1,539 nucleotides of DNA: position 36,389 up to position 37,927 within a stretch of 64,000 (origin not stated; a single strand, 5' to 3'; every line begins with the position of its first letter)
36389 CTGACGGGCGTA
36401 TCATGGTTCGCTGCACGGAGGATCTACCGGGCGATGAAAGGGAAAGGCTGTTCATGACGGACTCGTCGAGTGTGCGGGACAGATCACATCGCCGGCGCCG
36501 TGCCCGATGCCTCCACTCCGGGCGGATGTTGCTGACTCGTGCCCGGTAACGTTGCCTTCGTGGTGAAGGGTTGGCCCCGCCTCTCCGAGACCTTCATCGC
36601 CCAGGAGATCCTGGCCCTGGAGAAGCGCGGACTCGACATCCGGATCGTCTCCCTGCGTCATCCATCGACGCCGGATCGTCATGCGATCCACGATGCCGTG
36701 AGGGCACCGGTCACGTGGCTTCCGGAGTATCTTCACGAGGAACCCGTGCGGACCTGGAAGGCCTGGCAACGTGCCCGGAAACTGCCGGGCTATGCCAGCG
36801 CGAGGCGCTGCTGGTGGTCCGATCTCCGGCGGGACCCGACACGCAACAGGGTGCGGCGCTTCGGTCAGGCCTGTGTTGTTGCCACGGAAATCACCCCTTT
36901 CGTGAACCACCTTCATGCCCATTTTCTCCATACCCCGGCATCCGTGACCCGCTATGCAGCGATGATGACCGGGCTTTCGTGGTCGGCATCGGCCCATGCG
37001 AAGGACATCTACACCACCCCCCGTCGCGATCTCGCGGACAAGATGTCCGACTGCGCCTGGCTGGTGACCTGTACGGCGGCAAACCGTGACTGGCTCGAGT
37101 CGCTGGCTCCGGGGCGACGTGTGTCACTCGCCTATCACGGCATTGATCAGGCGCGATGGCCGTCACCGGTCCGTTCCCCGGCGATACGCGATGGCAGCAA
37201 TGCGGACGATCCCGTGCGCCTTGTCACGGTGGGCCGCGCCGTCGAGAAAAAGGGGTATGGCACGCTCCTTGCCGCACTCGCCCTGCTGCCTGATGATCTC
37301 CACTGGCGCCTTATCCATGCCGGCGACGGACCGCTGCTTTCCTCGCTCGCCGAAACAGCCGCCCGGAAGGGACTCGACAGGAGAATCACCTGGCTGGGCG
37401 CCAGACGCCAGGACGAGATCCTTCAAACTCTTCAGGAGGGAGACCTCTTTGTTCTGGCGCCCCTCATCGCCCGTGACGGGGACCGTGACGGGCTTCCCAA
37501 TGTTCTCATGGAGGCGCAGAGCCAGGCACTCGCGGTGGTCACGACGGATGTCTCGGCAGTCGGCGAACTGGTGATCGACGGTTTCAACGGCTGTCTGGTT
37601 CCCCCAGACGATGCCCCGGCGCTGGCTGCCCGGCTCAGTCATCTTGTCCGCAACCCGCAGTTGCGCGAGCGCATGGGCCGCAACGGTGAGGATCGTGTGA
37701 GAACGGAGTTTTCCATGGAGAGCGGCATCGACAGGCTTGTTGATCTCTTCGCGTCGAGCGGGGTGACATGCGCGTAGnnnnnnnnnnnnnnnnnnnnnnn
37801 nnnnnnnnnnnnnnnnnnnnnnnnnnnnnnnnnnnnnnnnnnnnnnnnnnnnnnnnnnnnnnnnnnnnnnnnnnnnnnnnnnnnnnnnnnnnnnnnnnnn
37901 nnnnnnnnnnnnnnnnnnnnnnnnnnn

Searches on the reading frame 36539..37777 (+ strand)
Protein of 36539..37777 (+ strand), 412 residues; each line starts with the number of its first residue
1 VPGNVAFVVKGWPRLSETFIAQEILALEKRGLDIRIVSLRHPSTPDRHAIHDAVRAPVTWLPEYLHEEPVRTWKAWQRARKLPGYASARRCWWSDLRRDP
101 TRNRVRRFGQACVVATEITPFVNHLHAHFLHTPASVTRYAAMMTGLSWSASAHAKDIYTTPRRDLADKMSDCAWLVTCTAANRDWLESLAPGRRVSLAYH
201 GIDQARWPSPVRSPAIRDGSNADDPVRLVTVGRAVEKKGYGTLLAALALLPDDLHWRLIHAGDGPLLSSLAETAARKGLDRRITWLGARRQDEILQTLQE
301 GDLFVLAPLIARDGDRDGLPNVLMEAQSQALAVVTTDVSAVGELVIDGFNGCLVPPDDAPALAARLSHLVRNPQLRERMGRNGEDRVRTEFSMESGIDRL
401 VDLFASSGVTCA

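Call 14: search_protein_families(library=pfam, proteins=[window:36539-37777:+], max_evalue=0.01)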
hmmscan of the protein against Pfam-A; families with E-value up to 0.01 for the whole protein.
window:36539-37777:+ (412 aa): 4 families
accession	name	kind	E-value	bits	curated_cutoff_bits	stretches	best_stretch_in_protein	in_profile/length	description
PF00534.26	Glycos_transf_1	-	8e-27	94.3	26.4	1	220-385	9-171/172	Glycosyl transferases group 1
PF13692.12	Glyco_trans_1_4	-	2.3e-26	93.2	27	1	227-372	3-142/142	Glycosyl transferases group 1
PF13524.12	Glyco_trans_1_2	-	0.00017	22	25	1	285-401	31-143/144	Glycosyl transferase-like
PF13439.12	Glyco_transf_4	-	0.004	17.6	28.5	0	17-205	5-169/170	Glycosyltransferase Family 4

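Call 24: search_protein_families(library=ncbifam, proteins=[window:36539-37777:+], max_evalue=0.001)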
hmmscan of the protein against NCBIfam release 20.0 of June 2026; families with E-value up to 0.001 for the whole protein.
window:36539-37777:+ (412 aa): 25 families
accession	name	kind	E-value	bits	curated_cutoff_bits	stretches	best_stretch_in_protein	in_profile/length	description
NF041876.1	EPS_EpsE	equivalog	2.2e-39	135.8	400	1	6-397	2-386/389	exopolysaccharide biosynthesis GT4 family glycosyltransferase EpsE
TIGR03088.1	stp2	hypoth_equivalog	5.3e-30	104.7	409.05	1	191-405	158-371/374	TIGR03088 family PEP-CTERM/XrtA system glycosyltransferase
TIGR04005.1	wcaL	equivalog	3.3e-24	85.5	537.6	1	5-395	3-394/406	colanic acid biosynthesis glycosyltransferase WcaL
TIGR02149.1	glgA_Coryne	subfamily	3.5e-18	65.9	302.4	1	190-405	166-388/391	glycogen synthase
NF047684.1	TeichurnBiosyTuaC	equivalog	1.3e-15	57.3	550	1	228-403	222-385/391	teichuronic acid biosynthesis protein TuaC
TIGR03999.1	thiol_BshA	equivalog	4.8e-14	52.1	273.7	1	244-404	218-370/375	N-acetyl-alpha-D-glucosaminyl L-malate synthase BshA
NF046085.1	XrtY_assoc_Gly1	equivalog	2.5e-13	49.6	400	1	220-405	204-382/387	XrtY-associated glycosyltransferase XYAG1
NF038298.1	EPS_HpsO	equivalog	3.9e-13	48.9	575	1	228-394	204-374/388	hormogonium polysaccharide biosynthesis glycosyltransferase HpsO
NF011726.0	PRK15179.1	equivalog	4.3e-13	48.4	733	1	244-403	537-690/694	Vi polysaccharide biosynthesis protein TviE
NF038229.1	Glyco4_Geo_Pelo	equivalog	3.2e-12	46.1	400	1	299-405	230-334/338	GPMC system family 4 glycosyltransferase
TIGR04063.1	stp3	hypoth_equivalog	4.9e-11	42.1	442.05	1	178-402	165-390/397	TIGR04063 family PEP-CTERM/XrtA system glycosyltransferase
TIGR03449.1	mycothiol_MshA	equivalog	2.6e-10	39.8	462.5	1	194-405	189-401/406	D-inositol-3-phosphate glycosyltransferase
TIGR04348.1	TIGR04348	equivalog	5.9e-10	38.7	300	1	215-394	127-298/310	selenoneine biosynthesis selenosugar synthase SenB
NF050056.1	ProtGlycPglH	equivalog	1.8e-09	37.1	600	1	228-400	182-346/354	GalNAc-alpha-(1->4)-GalNAc-alpha-(1->3)-diNAcBac-PP-undecaprenol alpha-1,4-N-acetyl-D-galactosaminyltransferase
NF007396.0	PRK09922.1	equivalog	3e-09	36.2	385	1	218-371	175-325/361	lipopolysaccharide 1,6-galactosyltransferase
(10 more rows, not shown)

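Call 83: search_solved_structures(query=window:36539-37777:+, max_evalue=0.00001)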
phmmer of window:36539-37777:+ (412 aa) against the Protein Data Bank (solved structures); distinct sequences matched with E-value up to 0.00001: 13.
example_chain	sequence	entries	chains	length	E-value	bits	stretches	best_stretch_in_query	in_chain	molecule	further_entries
8dqd_A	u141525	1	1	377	8.3e-14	54.4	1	206-404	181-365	N, N'-diacetylbacillosaminyl-diphospho-undecaprenol alpha-1,3-N-acetylgalactosaminyltransf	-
8dvz_A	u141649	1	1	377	2.2e-13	53.1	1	206-404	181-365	N, N'-diacetylbacillosaminyl-diphospho-undecaprenol alpha-1,3-N-acetylgalactosaminyltransf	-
8dvw_A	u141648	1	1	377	2.9e-13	52.7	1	213-404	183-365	N, N'-diacetylbacillosaminyl-diphospho-undecaprenol alpha-1,3-N-acetylgalactosaminyltransf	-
5i45_A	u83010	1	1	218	3.5e-10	42.5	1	231-398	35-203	Glycosyl transferases group 1 family protein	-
6kih_A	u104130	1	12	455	7.1e-10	41.5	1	219-396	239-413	Tll1590 protein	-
5d00_A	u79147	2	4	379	5.1e-09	38.7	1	125-405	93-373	N-acetyl-alpha-D-glucosaminyl L-malate synthase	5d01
6tvp_A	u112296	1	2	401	1.1e-08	37.5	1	191-403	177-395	Alpha-maltose-1-phosphate synthase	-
2jjm_A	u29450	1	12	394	3.9e-08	35.7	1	170-398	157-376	GLYCOSYL TRANSFERASE, GROUP 1 FAMILY PROTEIN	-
3okc_A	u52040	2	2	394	4.4e-08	35.6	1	215-406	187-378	GDP-mannose-dependent alpha-(1-6)-phosphatidylinositol monomannoside mannosyltransferase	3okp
3mbo_A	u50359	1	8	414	4.5e-08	35.5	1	170-398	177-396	Glycosyltransferase, group 1 family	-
3oka_A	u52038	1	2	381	4.7e-08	35.5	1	215-406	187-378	GDP-mannose-dependent alpha-(1-6)-phosphatidylinositol monomannoside mannosyltransferase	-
4n9w_A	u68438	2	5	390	1.3e-06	30.8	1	228-408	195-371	GDP-mannose-dependent alpha-(1-2)-phosphatidylinositol mannosyltransferase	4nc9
2gej_A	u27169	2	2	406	1.4e-06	30.7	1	228-408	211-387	PHOSPHATIDYLINOSITOL MANNOSYLTRANSFERASE (PimA)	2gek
